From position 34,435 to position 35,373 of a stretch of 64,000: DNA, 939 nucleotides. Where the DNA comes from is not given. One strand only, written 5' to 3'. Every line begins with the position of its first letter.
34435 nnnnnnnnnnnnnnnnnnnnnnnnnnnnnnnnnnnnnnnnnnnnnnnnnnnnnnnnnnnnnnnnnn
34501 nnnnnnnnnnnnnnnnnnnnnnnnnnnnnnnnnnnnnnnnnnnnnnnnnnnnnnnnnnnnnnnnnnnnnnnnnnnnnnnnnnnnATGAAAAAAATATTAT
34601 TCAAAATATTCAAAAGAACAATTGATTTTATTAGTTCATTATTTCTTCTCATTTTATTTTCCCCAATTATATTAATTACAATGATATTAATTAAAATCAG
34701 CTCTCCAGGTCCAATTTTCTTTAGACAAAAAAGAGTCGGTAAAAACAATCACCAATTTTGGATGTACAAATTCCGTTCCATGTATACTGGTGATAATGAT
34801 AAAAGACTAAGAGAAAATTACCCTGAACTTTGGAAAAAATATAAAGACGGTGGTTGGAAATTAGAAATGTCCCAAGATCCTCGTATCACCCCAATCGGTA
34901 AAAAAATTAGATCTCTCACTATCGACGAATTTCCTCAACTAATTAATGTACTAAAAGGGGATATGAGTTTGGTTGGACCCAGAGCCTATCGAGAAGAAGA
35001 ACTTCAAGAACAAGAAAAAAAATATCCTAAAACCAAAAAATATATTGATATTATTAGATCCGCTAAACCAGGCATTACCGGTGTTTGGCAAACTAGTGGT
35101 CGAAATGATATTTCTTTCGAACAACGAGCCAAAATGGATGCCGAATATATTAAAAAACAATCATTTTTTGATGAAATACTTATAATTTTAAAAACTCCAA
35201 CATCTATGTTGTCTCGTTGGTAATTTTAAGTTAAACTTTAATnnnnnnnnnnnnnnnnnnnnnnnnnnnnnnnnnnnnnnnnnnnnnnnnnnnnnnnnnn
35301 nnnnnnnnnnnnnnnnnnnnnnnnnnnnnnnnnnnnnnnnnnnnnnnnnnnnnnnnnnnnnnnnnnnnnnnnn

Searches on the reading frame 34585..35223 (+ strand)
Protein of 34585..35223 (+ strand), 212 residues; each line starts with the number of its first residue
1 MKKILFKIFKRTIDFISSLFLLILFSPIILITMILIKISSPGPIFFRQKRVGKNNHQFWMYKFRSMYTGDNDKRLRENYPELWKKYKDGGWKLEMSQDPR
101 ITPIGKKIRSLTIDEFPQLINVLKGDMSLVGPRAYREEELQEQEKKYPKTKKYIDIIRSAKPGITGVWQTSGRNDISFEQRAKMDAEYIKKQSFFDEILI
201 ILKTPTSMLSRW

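Call 46: search_protein_families(library=pfam, proteins=[window:34585-35223:+], max_evalue=0.00001)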
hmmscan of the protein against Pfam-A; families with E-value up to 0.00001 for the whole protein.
window:34585-35223:+ (212 aa): 1 family
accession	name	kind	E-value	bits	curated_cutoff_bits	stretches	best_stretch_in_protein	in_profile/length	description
PF02397.22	Bac_transf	-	4.4e-61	206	27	1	10-209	1-178/179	Bacterial sugar transferase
